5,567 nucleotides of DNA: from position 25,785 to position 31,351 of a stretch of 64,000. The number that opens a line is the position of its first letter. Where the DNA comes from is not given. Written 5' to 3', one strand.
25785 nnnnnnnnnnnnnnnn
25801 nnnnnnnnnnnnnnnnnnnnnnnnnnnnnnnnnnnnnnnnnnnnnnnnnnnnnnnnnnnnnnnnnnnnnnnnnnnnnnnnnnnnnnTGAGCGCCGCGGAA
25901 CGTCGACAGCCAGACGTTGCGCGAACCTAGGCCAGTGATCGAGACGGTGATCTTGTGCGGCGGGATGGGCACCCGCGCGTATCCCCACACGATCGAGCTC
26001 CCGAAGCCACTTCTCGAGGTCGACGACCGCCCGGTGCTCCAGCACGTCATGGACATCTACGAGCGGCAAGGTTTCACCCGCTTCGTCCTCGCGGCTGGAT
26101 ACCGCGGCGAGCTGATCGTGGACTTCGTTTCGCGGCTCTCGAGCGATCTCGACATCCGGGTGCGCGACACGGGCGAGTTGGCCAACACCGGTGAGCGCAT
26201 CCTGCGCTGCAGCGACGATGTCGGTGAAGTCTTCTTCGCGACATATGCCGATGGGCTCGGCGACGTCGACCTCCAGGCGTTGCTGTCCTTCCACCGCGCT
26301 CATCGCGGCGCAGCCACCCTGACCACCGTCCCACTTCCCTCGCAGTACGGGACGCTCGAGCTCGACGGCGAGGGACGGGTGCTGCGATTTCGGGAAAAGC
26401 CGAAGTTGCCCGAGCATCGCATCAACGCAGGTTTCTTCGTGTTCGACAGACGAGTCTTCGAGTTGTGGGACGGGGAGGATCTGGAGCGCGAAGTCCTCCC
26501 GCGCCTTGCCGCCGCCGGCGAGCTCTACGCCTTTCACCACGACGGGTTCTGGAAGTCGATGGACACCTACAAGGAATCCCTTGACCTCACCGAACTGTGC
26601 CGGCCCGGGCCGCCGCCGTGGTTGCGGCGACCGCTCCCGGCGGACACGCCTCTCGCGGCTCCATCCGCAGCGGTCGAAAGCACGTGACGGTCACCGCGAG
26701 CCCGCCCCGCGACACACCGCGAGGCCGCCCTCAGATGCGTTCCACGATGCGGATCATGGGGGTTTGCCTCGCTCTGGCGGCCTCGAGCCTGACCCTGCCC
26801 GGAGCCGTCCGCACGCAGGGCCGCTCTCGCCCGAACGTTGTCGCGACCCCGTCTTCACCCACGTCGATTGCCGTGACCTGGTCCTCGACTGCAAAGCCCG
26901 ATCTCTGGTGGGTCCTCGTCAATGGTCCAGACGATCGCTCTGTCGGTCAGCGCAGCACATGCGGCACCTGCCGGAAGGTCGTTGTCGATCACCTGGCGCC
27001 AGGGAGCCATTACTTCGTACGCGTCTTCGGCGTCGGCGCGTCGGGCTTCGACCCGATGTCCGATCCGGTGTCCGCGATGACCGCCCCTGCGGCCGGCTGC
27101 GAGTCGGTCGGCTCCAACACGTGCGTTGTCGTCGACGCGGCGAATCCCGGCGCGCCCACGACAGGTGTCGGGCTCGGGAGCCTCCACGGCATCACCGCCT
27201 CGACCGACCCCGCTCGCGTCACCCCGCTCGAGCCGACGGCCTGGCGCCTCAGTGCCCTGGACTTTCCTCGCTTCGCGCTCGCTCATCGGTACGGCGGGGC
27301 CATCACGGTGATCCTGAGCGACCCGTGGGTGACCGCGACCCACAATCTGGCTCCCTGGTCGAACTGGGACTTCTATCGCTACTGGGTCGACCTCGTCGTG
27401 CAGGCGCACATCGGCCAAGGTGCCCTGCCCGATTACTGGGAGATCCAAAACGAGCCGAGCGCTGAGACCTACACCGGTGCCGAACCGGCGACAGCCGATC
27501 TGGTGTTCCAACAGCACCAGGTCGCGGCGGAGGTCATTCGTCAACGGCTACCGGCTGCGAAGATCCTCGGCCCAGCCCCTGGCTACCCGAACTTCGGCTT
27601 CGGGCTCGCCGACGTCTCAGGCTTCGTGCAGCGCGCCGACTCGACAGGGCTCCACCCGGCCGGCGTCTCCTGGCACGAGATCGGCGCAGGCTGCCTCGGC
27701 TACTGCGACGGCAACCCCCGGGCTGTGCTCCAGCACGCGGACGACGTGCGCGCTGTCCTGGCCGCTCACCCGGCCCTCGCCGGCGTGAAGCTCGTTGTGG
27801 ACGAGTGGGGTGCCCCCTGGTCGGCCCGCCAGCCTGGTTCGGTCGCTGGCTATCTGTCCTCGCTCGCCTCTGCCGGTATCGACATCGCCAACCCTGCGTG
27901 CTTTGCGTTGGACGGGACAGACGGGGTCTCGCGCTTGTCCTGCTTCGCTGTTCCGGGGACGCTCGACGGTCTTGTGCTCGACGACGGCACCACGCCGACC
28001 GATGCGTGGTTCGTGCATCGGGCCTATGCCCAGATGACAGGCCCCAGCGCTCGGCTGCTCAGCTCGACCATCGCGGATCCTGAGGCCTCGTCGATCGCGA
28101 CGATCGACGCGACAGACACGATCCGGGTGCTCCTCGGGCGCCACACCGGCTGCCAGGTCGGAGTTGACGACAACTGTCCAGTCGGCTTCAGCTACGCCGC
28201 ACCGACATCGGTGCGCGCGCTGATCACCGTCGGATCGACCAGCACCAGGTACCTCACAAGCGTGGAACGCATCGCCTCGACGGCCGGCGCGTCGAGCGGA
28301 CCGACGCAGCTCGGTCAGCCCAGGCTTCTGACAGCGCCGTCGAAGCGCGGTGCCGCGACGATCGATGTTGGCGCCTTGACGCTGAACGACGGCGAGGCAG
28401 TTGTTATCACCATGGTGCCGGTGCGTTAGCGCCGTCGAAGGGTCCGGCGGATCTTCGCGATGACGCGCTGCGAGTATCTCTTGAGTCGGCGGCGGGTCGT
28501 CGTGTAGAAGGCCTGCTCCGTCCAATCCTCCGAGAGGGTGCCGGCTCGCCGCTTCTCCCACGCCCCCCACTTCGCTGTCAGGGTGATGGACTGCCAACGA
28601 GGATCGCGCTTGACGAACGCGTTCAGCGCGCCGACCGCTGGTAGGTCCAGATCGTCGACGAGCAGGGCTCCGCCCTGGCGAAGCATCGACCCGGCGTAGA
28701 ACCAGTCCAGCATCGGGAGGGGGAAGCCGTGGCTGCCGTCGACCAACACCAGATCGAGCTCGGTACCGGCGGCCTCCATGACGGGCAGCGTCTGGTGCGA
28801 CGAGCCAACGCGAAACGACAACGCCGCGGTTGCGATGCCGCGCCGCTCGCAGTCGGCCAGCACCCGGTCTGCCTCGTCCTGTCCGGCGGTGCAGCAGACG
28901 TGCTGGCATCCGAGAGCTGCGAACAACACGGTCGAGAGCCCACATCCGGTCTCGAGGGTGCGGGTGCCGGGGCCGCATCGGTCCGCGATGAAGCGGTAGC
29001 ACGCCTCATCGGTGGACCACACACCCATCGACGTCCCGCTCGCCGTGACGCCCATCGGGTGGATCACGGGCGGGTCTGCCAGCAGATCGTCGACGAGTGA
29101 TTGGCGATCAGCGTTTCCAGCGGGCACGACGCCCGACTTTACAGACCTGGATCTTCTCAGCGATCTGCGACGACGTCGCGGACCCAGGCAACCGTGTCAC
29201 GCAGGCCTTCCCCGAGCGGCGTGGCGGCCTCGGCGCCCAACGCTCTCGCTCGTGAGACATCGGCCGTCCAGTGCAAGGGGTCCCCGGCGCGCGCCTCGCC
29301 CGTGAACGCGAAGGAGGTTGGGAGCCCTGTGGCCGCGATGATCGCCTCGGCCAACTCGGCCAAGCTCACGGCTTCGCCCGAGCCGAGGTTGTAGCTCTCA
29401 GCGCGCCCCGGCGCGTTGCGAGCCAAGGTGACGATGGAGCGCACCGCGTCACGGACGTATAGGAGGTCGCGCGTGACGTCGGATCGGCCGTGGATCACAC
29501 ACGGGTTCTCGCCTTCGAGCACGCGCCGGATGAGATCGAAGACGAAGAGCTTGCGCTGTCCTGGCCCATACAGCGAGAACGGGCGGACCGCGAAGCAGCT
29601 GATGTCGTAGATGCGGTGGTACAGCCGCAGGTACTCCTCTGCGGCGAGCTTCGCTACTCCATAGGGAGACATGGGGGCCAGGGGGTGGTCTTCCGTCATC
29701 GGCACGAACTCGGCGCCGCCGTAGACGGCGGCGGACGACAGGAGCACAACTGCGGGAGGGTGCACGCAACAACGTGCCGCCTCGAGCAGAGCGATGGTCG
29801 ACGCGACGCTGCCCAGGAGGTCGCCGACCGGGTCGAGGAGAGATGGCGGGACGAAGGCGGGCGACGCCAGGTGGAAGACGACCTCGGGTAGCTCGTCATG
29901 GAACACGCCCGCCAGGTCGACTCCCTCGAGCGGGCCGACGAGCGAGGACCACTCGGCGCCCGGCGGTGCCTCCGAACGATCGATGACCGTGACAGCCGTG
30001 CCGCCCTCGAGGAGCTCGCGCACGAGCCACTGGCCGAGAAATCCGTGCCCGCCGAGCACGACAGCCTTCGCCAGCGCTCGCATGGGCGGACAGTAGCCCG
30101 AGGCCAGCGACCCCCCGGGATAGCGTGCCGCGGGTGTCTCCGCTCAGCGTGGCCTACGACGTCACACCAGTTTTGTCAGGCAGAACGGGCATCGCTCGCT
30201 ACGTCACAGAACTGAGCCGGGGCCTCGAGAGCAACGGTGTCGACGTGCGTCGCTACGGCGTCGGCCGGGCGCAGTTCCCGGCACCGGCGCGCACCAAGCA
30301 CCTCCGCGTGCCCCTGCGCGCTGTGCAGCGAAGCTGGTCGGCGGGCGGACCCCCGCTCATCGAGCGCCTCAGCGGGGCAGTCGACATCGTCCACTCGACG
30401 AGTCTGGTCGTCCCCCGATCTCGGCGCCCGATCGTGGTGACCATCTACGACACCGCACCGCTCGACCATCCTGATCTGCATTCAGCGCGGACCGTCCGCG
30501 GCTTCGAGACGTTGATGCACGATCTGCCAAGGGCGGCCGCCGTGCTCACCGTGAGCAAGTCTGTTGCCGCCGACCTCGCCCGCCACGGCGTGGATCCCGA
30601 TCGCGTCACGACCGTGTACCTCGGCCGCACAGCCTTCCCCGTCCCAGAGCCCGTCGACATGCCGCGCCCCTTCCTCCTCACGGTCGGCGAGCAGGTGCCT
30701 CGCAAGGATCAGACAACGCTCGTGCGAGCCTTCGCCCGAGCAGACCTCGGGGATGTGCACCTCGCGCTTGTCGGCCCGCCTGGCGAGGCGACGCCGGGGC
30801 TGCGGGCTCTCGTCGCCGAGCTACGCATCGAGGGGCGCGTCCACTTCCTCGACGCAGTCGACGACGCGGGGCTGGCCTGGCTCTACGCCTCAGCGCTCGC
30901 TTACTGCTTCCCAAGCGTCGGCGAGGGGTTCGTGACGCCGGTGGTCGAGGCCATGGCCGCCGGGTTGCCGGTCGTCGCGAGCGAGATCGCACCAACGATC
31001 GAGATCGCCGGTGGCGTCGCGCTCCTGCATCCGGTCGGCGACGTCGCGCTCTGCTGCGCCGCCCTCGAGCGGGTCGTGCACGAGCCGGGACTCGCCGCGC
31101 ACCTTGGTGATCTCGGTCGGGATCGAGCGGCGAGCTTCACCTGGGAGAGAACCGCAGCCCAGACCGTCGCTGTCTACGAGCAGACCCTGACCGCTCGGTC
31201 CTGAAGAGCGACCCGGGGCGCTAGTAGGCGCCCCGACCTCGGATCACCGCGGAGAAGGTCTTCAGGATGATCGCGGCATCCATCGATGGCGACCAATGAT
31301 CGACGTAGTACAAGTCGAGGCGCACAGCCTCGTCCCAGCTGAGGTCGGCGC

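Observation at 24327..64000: Methyltransferase-saturated hybrid Wzy/ABC surface-glycan locus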

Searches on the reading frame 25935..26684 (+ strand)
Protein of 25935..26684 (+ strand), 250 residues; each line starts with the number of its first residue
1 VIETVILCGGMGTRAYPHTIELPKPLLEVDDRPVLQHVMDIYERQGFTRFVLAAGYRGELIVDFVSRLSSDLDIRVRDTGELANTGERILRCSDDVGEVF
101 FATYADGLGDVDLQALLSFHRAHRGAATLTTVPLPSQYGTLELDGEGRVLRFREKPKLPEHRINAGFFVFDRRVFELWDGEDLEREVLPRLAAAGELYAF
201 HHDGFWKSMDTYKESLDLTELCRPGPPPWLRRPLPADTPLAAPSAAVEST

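Call 6: search_protein_families(library=pfam, proteins=[window:25935-26684:+], max_evalue=0.001)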
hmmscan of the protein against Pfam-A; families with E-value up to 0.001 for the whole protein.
window:25935-26684:+ (250 aa): 2 families
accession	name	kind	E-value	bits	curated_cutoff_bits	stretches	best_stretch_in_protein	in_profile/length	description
PF00483.29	NTP_transferase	-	2.9e-21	76.6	21.2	1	4-207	2-227/245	Nucleotidyl transferase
PF12804.13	NTP_transf_3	-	9.8e-07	29.5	27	1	5-57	2-49/160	MobA-like NTP transferase domain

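Call 37: search_protein_families(library=ncbifam, proteins=[window:25935-26684:+], max_evalue=0.001)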
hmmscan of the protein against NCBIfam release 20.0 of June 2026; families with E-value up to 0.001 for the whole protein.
window:25935-26684:+ (250 aa): 27 families (the best 25 are shown)
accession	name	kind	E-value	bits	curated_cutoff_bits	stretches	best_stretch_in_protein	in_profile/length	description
TIGR02623.1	G1P_cyt_trans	equivalog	8.6e-54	182.7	300.25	2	74-229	95-252/255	glucose-1-phosphate cytidylyltransferase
NF052502.1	man1P_GTase_Rv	exception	1.1e-29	103.4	440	1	3-213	2-221/352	mannose-1-phosphate guanylyltransferase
TIGR03992.1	Arch_glmU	subfamily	7.8e-25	87.6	292.1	1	3-180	2-178/393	bifunctional sugar-1-phosphate nucleotidylyltransferase/acetyltransferase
NF049965.1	GlMnHpPGnyltfHddC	equivalog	1.5e-21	77.1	300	1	3-179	2-176/221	D-glycero-D-manno-heptose 1-phosphate guanosyltransferase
NF041313.1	UDPGP_AglF_Halo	equivalog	1.2e-20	74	400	1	3-176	2-180/234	UTP--glucose-1-phosphate uridylyltransferase AglF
NF045761.1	NAMPUrTaseMurU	equivalog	1.2e-12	48.2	250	1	4-213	3-218/226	N-acetylmuramate alpha-1-phosphate uridylyltransferase MurU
TIGR01208.1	rmlA_long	equivalog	2.7e-11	43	320.25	1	4-177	2-181/353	glucose-1-phosphate thymidylyltransferase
TIGR02091.1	glgC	equivalog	4.3e-11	42.5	424.9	1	105-211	121-248/364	glucose-1-phosphate adenylyltransferase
TIGR01207.1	rmlA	equivalog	1.4e-10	40.7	360.65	2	116-177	119-182/286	glucose-1-phosphate thymidylyltransferase RfbA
NF002772.0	PRK02862.1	equivalog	5.6e-10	38.5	537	0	106-158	125-181/429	glucose-1-phosphate adenylyltransferase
NF041173.1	Sug_nt_acttase_Thmprot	equivalog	3.4e-09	36.1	600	1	3-179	2-177/405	bifunctional sugar-1-phosphate nucleotidylyltransferase/acetyltransferase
NF003670.0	PRK05293.1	equivalog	3.9e-08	32.6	470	1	109-213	130-249/382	glucose-1-phosphate adenylyltransferase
NF012024.0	PRK15480.1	equivalog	5.5e-07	29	588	0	4-39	6-41/292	glucose-1-phosphate thymidylyltransferase RfbA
TIGR01173.1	glmU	equivalog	6.1e-07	28.6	366.85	1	3-178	2-180/452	bifunctional UDP-N-acetylglucosamine diphosphorylase/glucosamine-1-phosphate N-acetyltransferase GlmU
NF041135.1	IPPtranDIPPsyn_Thcocales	equivalog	7.4e-07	28.5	580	1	3-106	2-101/419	bifunctional L-myo-inositol-1-phosphate cytidylyltransferase/CDP-L-myo-inositol myo-inositolphosphotransferase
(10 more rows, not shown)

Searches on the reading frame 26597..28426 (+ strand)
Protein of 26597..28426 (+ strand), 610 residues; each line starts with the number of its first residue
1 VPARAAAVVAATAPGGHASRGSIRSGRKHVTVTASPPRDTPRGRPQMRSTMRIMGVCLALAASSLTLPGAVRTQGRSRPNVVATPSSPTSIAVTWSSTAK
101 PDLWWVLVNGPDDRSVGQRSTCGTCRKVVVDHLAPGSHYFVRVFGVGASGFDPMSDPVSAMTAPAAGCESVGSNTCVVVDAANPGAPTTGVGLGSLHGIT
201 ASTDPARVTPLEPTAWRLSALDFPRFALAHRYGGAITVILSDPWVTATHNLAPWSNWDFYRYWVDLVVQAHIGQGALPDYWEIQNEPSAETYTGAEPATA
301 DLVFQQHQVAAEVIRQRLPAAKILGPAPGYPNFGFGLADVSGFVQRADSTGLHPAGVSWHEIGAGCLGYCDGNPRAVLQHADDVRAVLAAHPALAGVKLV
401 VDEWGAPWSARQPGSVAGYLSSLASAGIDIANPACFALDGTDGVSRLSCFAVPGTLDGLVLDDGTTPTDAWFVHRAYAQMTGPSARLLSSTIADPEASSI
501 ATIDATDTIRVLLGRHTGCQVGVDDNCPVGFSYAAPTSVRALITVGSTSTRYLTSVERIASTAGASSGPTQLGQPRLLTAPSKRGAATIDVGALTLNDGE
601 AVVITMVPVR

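Call 6: search_protein_families(library=pfam, proteins=[window:26597-28426:+], max_evalue=0.001)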
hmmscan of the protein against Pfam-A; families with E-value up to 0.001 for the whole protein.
window:26597-28426:+ (610 aa): 1 family
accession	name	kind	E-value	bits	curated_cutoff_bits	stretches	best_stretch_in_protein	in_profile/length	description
PF00041.27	fn3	-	4.3e-05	24.1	25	1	80-159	5-82/84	Fibronectin type III domain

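Call 22: search_protein_families(library=ncbifam, proteins=[window:26597-28426:+], max_evalue=0.001)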
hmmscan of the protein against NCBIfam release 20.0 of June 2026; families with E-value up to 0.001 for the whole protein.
window:26597-28426:+ (610 aa): 0 families

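Call 83: search_solved_structures(query=window:26597-28426:+, max_evalue=1)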
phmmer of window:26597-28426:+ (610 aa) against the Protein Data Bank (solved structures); distinct sequences matched with E-value up to 1: 15.
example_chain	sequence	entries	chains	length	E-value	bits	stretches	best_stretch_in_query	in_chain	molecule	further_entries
4yh7_A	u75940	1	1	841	1.1e-05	27.8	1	73-166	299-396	Receptor-type tyrosine-protein phosphatase delta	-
4yfe_A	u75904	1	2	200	0.00041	22.6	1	81-167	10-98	Receptor-type tyrosine-protein phosphatase delta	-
4yfg_B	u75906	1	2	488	0.0007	21.8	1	72-167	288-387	Receptor-type tyrosine-protein phosphatase delta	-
4yfd_A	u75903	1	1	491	0.00079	21.7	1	72-167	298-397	Receptor-type tyrosine-protein phosphatase delta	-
7ceg_A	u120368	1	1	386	0.01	18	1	72-159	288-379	Isoform C of Receptor-type tyrosine-protein phosphatase delta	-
4y61_A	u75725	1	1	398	0.011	17.9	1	72-159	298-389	Receptor-type tyrosine-protein phosphatase delta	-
5xwt_A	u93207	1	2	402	0.013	17.6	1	72-158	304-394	Receptor-type tyrosine-protein phosphatase delta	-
2dju_A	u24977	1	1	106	0.028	16.5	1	80-168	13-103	Receptor-type tyrosine-protein phosphatase F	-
7l0g_C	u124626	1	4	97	0.075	15.1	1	84-155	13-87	Monobody 12VC1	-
1fna_A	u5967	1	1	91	0.11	14.6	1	85-159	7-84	FIBRONECTIN CELL-ADHESION MODULE TYPE III-10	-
4mmx_C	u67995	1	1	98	0.11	14.6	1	84-159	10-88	Fibronectin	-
7l0f_F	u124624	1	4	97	0.11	14.6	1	84-155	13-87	Monobody 12VC3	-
8gf5_A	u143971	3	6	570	0.12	14.4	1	289-369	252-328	Methyl-coenzyme M reductase subunit alpha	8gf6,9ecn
1e6y_A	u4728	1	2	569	0.18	13.9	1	289-369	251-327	METHYL-COENZYME M REDUCTASE SUBUNIT ALPHA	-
2ee2_A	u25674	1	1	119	0.56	12.2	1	128-169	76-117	Contactin-1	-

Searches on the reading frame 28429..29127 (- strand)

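Call 6: search_protein_families(library=pfam, proteins=[window:28429-29127:-], max_evalue=0.001)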
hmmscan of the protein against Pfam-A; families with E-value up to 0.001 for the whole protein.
window:28429-29127:- (233 aa): 1 family
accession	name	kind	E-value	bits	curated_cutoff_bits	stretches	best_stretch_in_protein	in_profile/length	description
PF13578.12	Methyltransf_24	-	2.4e-08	35.2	26.3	1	58-159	1-104/105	Methyltransferase domain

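Call 37: search_protein_families(library=ncbifam, proteins=[window:28429-29127:-], max_evalue=0.001)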
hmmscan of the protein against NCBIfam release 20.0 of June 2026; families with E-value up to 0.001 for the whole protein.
window:28429-29127:- (233 aa): 0 families

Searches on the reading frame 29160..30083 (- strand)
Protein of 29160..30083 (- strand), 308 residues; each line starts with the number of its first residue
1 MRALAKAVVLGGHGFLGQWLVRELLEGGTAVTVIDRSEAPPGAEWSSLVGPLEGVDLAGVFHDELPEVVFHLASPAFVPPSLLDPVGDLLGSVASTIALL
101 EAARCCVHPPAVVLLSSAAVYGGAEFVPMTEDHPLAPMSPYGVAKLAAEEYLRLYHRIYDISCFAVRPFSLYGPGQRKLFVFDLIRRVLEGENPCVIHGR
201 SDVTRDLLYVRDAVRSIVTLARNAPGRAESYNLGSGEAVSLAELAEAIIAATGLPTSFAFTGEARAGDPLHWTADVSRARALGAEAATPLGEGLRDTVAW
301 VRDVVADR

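Call 6: search_protein_families(library=pfam, proteins=[window:29160-30083:-], max_evalue=0.001)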
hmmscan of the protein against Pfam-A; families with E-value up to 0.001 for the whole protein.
window:29160-30083:- (308 aa): 6 families
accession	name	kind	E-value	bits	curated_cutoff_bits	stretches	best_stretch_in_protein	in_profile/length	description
PF01370.27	Epimerase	-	9.6e-44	150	20.9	1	8-234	2-240/240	NAD dependent epimerase/dehydratase family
PF16363.11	GDP_Man_Dehyd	-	6.4e-39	134.8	27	1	9-257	2-271/332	GDP-mannose 4,6 dehydratase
PF04321.23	RmlD_sub_bind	-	3.9e-11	43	27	1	7-254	3-233/287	RmlD substrate binding domain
PF01073.25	3Beta_HSD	-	3.3e-10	39.9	22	1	8-222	1-230/280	3-beta hydroxysteroid dehydrogenase/isomerase family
PF02719.21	Polysacc_synt_2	-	6.7e-05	22.6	20.2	0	115-255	112-250/293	Polysaccharide biosynthesis protein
PF07993.18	NAD_binding_4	-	0.00044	19.9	20.1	0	11-31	3-23/258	Male sterility protein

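Call 37: search_protein_families(library=ncbifam, proteins=[window:29160-30083:-], max_evalue=0.001)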
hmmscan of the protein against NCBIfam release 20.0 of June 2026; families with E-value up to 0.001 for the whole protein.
window:29160-30083:- (308 aa): 19 families
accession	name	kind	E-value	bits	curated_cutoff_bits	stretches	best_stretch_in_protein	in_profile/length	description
TIGR04180.1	EDH_00030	hypoth_equivalog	2.4e-31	108.9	475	1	67-254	72-258/297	NAD-dependent 4,6-dehydratase LegB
TIGR01181.1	dTDP_gluc_dehyt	equivalog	4.8e-31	108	365.1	1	58-302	66-312/321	dTDP-glucose 4,6-dehydratase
TIGR01179.1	galE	equivalog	3.4e-27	95.1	262.3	1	8-302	3-326/332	UDP-glucose 4-epimerase GalE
NF007582.0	PRK10217.1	equivalog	2.3e-16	59.9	698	1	6-301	3-331/355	dTDP-glucose 4,6-dehydratase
NF047922.1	GDPFucSynFcl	equivalog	2.8e-16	59.9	500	1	112-301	100-301/308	GDP-L-fucose synthase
TIGR02197.1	heptose_epim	equivalog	3.5e-16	59.3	274.6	1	106-301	103-313/316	ADP-glyceromanno-heptose 6-epimerase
NF011728.1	PRK15181.1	equivalog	5.2e-15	55.3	760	1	68-303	93-339/348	Vi polysaccharide biosynthesis UDP-N-acetylglucosaminuronic acid C-4 epimerase TviC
NF007490.0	PRK10084.1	subfamily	8.1e-14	51.4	649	1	129-237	155-262/361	dTDP-glucose 4,6-dehydratase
NF007956.0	PRK10675.1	subfamily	8.5e-14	51.4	394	2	58-153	66-161/338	UDP-glucose 4-epimerase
NF008360.0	PRK11150.1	equivalog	1.1e-13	51.1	452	1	113-301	112-306/310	ADP-glyceromanno-heptose 6-epimerase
NF043036.1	ErythonDh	equivalog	6.3e-13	48.6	325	1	6-249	2-263/321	D-erythronate dehydrogenase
NF042422.1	oxyalk_red_OleD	equivalog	5.8e-11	42.3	580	1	110-256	111-254/329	2-alkyl-3-oxoalkanoate reductase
TIGR02622.1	CDP_4_6_dhtase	equivalog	1.5e-10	40.8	278.45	1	8-157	7-170/352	CDP-glucose 4,6-dehydratase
NF042423.1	oxyalk_red_Shew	equivalog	2.9e-10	39.7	580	1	4-256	8-261/331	2-alkyl-3-oxoalkanoate reductase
TIGR01472.1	gmd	equivalog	5.2e-10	39.1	415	1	65-261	77-277/342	GDP-mannose 4,6-dehydratase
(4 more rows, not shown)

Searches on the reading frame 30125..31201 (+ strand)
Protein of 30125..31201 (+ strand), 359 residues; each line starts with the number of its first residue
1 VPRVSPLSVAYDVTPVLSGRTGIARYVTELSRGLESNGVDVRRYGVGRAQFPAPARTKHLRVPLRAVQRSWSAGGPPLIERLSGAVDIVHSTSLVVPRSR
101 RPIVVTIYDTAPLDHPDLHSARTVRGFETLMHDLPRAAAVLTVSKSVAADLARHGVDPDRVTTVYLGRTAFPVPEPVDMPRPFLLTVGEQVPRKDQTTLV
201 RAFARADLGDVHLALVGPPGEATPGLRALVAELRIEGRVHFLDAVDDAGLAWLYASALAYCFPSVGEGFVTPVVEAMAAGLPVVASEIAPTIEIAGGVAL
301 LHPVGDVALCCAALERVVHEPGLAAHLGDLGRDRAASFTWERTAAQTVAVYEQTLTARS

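Call 6: search_protein_families(library=pfam, proteins=[window:30125-31201:+], max_evalue=0.001)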
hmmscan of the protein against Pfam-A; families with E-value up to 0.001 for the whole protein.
window:30125-31201:+ (359 aa): 5 families
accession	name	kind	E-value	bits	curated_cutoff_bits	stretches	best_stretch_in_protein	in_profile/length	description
PF13692.12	Glyco_trans_1_4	-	8.1e-21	75.2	27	1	182-318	2-140/142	Glycosyl transferases group 1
PF00534.26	Glycos_transf_1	-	1.3e-19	70.8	26.4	1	176-332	10-170/172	Glycosyl transferases group 1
PF13439.12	Glyco_transf_4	-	1.6e-14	54.7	28.5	1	22-167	3-165/170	Glycosyltransferase Family 4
PF13579.12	Glyco_trans_4_4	-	9.5e-11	42.7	29.7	1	21-167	1-158/158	Glycosyl transferase 4-like domain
PF20706.3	GT4-conflict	-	9.2e-06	25.3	26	1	160-287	173-312/385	Family 4 Glycosyltransferase in conflict systems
